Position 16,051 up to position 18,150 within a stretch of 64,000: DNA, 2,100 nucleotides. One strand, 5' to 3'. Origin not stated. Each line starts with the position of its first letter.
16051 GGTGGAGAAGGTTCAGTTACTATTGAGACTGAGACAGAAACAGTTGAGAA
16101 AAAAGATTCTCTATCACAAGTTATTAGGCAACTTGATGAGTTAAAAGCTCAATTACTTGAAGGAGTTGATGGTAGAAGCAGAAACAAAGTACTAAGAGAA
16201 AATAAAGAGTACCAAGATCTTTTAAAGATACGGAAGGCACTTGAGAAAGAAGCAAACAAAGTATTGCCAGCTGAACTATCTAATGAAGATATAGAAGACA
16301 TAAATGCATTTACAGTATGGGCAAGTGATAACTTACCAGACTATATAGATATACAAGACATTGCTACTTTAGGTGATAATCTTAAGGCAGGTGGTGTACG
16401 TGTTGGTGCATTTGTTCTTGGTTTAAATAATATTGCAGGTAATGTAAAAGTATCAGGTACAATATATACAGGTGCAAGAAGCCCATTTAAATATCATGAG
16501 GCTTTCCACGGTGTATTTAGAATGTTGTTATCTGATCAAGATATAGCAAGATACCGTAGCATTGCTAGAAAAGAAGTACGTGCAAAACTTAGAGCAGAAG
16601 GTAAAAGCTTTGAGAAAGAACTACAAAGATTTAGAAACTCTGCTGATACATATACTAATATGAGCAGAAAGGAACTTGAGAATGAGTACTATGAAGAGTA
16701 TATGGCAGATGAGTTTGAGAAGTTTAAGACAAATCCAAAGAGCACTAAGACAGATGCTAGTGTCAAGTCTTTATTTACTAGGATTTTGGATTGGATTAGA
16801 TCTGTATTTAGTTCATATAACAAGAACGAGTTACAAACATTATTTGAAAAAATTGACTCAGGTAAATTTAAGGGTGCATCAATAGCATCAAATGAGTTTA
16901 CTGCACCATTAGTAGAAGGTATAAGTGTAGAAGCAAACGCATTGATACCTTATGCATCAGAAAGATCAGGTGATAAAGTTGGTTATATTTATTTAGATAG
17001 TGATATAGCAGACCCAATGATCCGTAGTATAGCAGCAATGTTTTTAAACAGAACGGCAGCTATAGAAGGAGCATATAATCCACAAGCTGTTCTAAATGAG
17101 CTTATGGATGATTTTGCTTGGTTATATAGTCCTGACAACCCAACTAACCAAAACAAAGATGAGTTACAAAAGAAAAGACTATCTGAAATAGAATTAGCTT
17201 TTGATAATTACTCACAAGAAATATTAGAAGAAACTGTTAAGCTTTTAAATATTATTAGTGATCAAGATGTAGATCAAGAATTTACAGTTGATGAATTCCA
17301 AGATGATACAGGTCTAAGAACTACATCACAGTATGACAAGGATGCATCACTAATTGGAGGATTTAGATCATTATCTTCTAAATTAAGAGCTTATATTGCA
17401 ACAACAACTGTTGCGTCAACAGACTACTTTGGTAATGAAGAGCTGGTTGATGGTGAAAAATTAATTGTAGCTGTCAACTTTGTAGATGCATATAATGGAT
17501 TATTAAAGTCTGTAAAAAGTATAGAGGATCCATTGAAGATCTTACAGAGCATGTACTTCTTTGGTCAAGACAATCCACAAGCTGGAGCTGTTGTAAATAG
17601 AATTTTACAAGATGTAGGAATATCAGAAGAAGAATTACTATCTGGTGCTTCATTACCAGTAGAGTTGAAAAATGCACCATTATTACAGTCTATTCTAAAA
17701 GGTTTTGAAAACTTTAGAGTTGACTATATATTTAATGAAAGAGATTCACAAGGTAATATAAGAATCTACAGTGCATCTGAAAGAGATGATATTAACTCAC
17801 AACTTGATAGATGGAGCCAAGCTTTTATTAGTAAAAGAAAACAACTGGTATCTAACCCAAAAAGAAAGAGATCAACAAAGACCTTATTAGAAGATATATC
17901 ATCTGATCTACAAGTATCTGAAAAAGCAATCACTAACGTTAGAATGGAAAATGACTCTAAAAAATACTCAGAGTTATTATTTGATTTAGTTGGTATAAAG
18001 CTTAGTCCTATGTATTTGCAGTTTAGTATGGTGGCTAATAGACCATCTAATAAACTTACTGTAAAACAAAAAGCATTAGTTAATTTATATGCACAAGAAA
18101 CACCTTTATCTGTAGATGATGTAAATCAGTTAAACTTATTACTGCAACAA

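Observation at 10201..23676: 4491-aa single-ORF polyvalent protein carrying a crAss-like virion RNA polymerase catalytic signature in its last quarter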

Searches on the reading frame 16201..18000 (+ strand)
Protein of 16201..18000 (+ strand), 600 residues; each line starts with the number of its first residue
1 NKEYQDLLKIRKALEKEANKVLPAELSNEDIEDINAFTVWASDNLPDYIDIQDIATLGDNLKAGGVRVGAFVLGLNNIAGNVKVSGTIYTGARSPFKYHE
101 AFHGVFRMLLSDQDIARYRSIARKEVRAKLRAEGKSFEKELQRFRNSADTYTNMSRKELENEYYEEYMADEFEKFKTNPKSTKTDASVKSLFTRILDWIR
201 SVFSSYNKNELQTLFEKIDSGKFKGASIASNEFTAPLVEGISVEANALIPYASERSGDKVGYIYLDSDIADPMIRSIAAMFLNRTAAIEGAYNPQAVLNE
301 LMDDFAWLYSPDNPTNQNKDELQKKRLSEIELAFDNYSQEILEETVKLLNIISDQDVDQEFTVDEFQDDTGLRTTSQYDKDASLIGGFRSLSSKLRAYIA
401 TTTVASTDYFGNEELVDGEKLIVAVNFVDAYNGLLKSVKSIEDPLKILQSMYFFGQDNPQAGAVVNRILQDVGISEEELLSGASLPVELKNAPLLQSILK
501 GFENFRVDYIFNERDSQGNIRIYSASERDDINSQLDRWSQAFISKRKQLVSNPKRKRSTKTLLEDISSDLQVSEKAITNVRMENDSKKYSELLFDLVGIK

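Call 32: find_related_loci(query=window:16201-18000:+, collection=viral_contigs, flank=10000)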
Query window:16201-18000:+ (600 aa) in viral_contigs; peptide patterns used: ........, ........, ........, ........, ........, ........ (x = any residue, [..] = any of these).
27 stretches matched a pattern; 14 encode a relative of the query (tblastn E <= 1e-3); 13 distinct loci.
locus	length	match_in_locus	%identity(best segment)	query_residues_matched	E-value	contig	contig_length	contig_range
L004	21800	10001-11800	99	1-600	0e+0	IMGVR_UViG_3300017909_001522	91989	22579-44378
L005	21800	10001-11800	99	1-600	0e+0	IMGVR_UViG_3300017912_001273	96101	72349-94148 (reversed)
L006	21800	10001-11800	66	2-600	0e+0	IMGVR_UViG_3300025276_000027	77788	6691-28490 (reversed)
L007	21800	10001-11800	66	2-600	0e+0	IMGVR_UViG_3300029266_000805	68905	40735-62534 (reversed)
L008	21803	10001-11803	67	1-600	0e+0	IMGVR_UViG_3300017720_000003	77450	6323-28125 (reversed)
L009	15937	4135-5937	67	1-600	0e+0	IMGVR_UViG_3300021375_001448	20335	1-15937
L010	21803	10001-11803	67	1-600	0e+0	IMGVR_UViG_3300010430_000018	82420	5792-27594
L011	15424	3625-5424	67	2-600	0e+0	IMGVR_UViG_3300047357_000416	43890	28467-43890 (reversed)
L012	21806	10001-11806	65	1-600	0e+0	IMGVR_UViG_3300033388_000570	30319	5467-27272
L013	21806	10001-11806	65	1-600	0e+0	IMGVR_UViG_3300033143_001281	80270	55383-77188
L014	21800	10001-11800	56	1-600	0e+0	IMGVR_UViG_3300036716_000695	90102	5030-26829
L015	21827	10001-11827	53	2-600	0e+0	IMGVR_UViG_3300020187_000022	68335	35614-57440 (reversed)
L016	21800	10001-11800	56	1-600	0e+0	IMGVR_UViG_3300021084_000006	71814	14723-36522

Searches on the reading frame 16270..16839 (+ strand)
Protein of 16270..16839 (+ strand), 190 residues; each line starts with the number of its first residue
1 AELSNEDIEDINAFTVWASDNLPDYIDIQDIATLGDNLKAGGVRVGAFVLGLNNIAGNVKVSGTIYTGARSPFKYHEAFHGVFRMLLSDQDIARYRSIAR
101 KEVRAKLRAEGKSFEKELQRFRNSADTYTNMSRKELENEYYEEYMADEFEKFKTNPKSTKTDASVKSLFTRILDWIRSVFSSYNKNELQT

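Call 112: search_solved_structures(query=A4, max_evalue=10, show_alignments=3)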
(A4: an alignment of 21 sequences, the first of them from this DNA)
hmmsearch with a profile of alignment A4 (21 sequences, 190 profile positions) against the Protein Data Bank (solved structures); distinct sequences matched with E-value up to 10: 3.
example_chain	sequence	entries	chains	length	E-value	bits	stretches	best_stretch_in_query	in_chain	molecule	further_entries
6fpc_A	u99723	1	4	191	0.012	18.7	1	74-150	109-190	PRO-PRO endopeptidase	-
7xli_A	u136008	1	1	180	0.12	15.4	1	93-144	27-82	Iron-regulated surface determinant protein B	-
8fjg_A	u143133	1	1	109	5.3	10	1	91-178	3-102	H12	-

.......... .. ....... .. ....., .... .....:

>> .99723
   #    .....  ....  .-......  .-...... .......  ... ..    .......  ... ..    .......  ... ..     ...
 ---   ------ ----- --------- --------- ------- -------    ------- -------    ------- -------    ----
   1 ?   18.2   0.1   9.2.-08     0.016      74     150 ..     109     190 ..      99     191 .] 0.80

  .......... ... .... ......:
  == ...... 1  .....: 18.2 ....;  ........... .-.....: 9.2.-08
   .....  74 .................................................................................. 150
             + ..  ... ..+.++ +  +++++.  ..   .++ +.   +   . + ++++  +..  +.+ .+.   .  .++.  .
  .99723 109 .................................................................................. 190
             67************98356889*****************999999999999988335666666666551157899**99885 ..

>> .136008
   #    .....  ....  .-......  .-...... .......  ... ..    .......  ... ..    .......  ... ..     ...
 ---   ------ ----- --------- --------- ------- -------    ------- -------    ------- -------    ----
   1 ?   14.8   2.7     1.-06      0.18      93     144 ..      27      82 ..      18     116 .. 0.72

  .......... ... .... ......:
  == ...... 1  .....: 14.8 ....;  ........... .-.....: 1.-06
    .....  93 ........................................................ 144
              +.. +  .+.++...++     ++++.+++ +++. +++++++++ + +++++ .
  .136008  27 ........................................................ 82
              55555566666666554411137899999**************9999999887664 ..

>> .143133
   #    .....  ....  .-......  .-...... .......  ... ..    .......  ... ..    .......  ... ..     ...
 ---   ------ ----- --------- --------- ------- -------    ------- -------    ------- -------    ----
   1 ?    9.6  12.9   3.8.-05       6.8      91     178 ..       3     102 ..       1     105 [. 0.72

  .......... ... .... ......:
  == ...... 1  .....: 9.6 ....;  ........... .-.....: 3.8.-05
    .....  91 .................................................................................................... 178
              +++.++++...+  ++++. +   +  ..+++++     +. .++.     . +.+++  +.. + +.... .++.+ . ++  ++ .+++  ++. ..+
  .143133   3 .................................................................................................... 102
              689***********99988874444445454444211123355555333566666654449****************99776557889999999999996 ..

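Call 113: search_protein_families(library=pfam, alignment_id=A4, max_evalue=1)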
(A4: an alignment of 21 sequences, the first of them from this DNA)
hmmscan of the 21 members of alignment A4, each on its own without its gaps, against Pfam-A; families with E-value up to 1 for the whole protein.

A. member 1, seq(190 aa): 1 family
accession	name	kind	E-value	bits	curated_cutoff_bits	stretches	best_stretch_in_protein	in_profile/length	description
PF07295.17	DUF1451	-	0.032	14.8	26.1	1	102-177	2-80/146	Zinc-ribbon containing domain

B. families by the number of members that match (of 21 scanned): 41 families (the first 25 are shown)
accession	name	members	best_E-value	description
PF07295.17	DUF1451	2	0.012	Zinc-ribbon containing domain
PF19174.5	DUF5856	2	0.05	Family of unknown function (DUF5856)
PF18188.7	PPL4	1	0.00042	Prim-pol 4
PF08463.15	EcoEI_R_C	1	0.0019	EcoEI R protein C-terminal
PF06761.17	IcmF-related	1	0.01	Intracellular multiplication and human macrophage-killing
PF05977.19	MFS_3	1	0.011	Transmembrane secretion effector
PF07739.18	TipAS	1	0.014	TipAS antibiotic-recognition domain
PF24850.1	CC_BshC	1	0.015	Bacillithiol biosynthesis BshC, C-terminal coiled-coil domain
PF09302.16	XLF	1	0.018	XLF N-terminal domain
PF12875.12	DUF3826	1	0.018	Protein of unknown function (DUF3826)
PF08718.16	GLTP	1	0.025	Glycolipid transfer protein (GLTP)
PF22222.1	Cpf1_PI-like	1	0.026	CRISPR-associated endonuclease Cpf1 PI domain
PF08354.15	Fas1-AflB-like_hel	1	0.029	Fatty acid synthase subunit beta/Fas1-like, helical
PF19985.4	DUF6421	1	0.03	Family of unknown function (DUF6421)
PF01434.24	Peptidase_M41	1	0.031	Peptidase family M41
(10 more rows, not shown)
